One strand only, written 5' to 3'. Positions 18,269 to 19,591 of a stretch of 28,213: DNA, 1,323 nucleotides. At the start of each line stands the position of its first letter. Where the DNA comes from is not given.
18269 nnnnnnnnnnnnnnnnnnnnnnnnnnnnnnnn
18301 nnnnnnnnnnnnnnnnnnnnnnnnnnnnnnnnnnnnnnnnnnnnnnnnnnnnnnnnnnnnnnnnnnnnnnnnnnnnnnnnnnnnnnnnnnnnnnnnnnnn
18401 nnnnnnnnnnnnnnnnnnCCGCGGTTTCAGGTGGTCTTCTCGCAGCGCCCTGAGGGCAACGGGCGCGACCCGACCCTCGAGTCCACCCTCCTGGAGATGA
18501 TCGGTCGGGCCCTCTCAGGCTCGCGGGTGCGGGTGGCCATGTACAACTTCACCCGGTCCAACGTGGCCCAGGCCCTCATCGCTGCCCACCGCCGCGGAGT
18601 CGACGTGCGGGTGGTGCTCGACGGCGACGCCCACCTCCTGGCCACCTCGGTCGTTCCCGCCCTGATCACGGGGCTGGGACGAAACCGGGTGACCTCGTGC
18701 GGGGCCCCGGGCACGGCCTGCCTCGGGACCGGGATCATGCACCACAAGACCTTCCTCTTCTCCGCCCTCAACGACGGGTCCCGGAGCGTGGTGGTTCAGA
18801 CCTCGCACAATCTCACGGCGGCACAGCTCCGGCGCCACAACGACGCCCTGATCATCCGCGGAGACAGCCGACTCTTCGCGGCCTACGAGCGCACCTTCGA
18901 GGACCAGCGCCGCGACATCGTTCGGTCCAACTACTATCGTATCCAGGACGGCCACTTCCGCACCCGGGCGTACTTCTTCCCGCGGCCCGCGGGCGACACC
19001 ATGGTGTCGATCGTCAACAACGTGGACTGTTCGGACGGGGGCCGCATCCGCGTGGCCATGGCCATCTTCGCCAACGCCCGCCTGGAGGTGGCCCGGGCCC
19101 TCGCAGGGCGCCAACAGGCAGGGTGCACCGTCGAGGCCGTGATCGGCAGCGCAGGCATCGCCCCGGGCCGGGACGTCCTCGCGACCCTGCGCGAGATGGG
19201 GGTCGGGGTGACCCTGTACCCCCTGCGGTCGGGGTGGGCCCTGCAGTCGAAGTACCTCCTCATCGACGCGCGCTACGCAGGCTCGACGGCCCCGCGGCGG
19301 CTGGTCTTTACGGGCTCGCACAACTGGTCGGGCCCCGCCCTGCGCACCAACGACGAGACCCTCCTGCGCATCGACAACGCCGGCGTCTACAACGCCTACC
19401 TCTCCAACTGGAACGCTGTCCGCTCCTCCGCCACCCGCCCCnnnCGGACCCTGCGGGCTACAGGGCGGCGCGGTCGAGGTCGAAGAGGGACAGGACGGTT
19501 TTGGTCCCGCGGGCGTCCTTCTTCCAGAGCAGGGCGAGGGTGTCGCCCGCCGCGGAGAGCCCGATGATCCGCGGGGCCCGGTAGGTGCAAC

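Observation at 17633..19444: PLD-superfamily lipoprotein with a novel triple Cys/Trp repeat and a degenerate second HKD motif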

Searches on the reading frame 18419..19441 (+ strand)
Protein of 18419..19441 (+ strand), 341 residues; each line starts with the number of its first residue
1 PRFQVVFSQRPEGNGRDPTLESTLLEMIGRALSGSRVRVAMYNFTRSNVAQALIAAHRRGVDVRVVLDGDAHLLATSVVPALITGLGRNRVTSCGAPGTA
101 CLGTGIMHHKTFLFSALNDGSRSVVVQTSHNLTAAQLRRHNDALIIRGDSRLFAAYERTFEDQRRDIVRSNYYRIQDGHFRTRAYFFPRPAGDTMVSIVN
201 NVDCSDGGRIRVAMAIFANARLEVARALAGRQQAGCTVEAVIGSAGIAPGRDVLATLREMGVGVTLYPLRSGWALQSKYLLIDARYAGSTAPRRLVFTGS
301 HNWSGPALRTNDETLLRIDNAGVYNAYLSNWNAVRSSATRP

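Call 35: search_solved_structures(query=A3, max_evalue=0.01)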
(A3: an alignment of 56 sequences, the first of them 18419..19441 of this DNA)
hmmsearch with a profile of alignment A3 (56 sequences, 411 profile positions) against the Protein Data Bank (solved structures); distinct sequences matched with E-value up to 0.01: 10.
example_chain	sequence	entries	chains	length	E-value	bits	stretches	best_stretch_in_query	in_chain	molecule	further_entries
6ehi_A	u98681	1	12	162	5.1e-13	52.1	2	91-181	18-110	Nuclease NucT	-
1byr_A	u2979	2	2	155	1.7e-12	50.4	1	101-237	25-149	PROTEIN (ENDONUCLEASE)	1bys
4gen_A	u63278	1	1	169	1.4e-10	44.1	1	92-182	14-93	Mitochondrial cardiolipin hydrolase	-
4h4a_A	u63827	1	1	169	1.4e-10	44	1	92-182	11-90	Mitochondrial cardiolipin hydrolase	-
4ggj_A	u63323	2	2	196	2.1e-10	43.4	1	362-407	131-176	Mitochondrial cardiolipin hydrolase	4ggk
7e0m_A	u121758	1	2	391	2.9e-10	43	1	293-405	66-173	Phospholipase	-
4gel_A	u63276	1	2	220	3.3e-10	42.8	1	92-182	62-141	Mitochondrial cardiolipin hydrolase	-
9lkx_K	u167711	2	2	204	4e-10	42.5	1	362-407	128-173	Mitochondrial cardiolipin hydrolase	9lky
4gem_A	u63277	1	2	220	1.5e-09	40.6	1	92-156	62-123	Mitochondrial cardiolipin hydrolase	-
5lzk_A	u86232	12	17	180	0.00082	21.7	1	86-142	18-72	Protein FAM83B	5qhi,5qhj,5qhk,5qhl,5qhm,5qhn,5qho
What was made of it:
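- Closest known: Nuc. Same: These are the best sequence relatives among solved structures (profile E 5e-13 to 1e-10; call 35).
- The PLD profile matches NucT, Nuc and Zucchini at 1e-10 to 5e-13 (call 35). Inactive PLD-fold proteins such as FAM83 exist and appear among the profile hits (call 35).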

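Call 42: predict_structure(alignment_id=A3)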
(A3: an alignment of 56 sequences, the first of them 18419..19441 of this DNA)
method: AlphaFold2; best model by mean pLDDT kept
length: 341 residues; sequences in the alignment: 56
mean_pLDDT: 96.9   pTM: 0.94
mean pLDDT of the five models: 96.9, 96.9, 96.7, 96.1, 95.5
residues with pLDDT >= 90: 321; 70-90: 20; 50-70: 0; < 50: 0
segments of 3 or more residues with pLDDT < 50: none
pLDDT, mean of each block of 10 residues (from residue 1): 95 93 99 99 97 99 98 94 98 92 97 99 98 95 99 99 97 98 98 98 97 98 99 99 93 98 94 95 98 98 97 98 99 93 72
secondary structure, 60 per line:
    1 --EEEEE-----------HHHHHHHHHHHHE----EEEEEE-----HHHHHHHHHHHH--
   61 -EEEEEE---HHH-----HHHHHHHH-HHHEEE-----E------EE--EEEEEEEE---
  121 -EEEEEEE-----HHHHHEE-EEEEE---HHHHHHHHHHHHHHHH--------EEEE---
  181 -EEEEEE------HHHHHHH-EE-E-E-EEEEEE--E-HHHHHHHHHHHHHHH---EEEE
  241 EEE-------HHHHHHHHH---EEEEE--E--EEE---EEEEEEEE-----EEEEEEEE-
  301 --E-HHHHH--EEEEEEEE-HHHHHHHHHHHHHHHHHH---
elements in order: E3-7 H19-30 E36-41 H47-58 E62-67 H79-86 E91-93 E110-117 E122-128 H134-138 E142-146 H150-165 E174-177 E182-187 H194-200 E209-214 H219-233 E237-243 H251-259 E263-267 E273-275 E279-286 E292-299 H305-309 E312-319 H321-338
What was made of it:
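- The AF2 model has pLDDT 96.9 (call 42).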

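Call 45: fold_search(model_id=the predicted structure, library=pdb)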
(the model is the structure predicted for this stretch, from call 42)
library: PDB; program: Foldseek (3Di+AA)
matches with E <= 10: 1180; with E <= 0.001: 84
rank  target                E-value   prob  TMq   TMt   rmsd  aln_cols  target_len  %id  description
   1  9vbg_A                9.2e-16  1.00  0.69  0.58   5.0       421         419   15  Cryo-EM structure of human PLD3 apo form (released 2025-12-24)
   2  8v07_B                1.6e-15  1.00  0.68  0.58   5.1       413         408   16  Crystal structure of mouse PLD3 co-crystallized with 5'Pi-ssDNA for 30 days (released 2024-03-13)
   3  7e0m_A                2.0e-15  1.00  0.68  0.60   5.5       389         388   17  Crystal structure of phospholipase D (released 2021-12-22)
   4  8v5t_A                2.1e-15  1.00  0.70  0.59   5.0       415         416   16  Crystal structure of Alzheimers disease phospholipase D3 (released 2024-10-09)
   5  7e0m_B                5.0e-15  1.00  0.69  0.62   5.6       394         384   17  Crystal structure of phospholipase D (released 2021-12-22)
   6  8q1x_A                8.3e-15  1.00  0.69  0.57   5.1       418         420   15  Structural analysis of PLD3 reveals insights into the mechanism of lysosomal 5' exonuclease-mediated nucleic acid degr (released 2023-12-06)
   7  9vbh_A                1.5e-14  1.00  0.71  0.59   5.0       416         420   16  Cryo-EM structure of human PLD3 bound to ssDNA (poly(T)) (released 2025-12-24)
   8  8v06_C                1.5e-14  1.00  0.70  0.59   4.9       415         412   17  Crystal structure of mouse PLD3 co-crystallized with 5'Pi-ssDNA for 9 days (released 2024-03-13)
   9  8v07_D                1.8e-14  1.00  0.71  0.61   5.4       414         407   17  Crystal structure of mouse PLD3 co-crystallized with 5'Pi-ssDNA for 30 days (released 2024-03-13)
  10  8v07_C                2.6e-14  1.00  0.67  0.57   6.6       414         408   16  Crystal structure of mouse PLD3 co-crystallized with 5'Pi-ssDNA for 30 days (released 2024-03-13)
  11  8q1x_B                3.1e-14  1.00  0.68  0.57   5.7       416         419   16  Structural analysis of PLD3 reveals insights into the mechanism of lysosomal 5' exonuclease-mediated nucleic acid degr (released 2023-12-06)
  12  8v05_A                4.5e-14  1.00  0.70  0.57   5.2       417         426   16  Crystal structure of mouse PLD3 (released 2024-03-13)
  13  8q1k_A                6.6e-14  1.00  0.69  0.58   5.1       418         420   16  Structural analysis of PLD3 reveals insights into the mechanism of lysosomal 5' exonuclease-mediated nucleic acid degr (released 2023-12-06)
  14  8v06_B                1.0e-13  1.00  0.69  0.58   5.2       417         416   16  Crystal structure of mouse PLD3 co-crystallized with 5'Pi-ssDNA for 9 days (released 2024-03-13)
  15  8v08_A                1.1e-13  1.00  0.67  0.59   5.3       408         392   14  Crystal structure of human PLD4 co-crystallized with 5'Pi-ssDNA (released 2024-03-13)
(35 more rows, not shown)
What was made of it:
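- Closest known: PLD3/PLD4. Same: These are the closest solved folds to the modelled catalytic domain (Foldseek E about 1e-15, TM about 0.7, probability 1.0; call 45).
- Foldseek finds PLD3 and PLD4 exonucleases and SpPLD at E about 1e-15 and TM about 0.7 (call 45). The partner here is a PLD whose fold neighbours include the phospholipase SpPLD (call 45).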
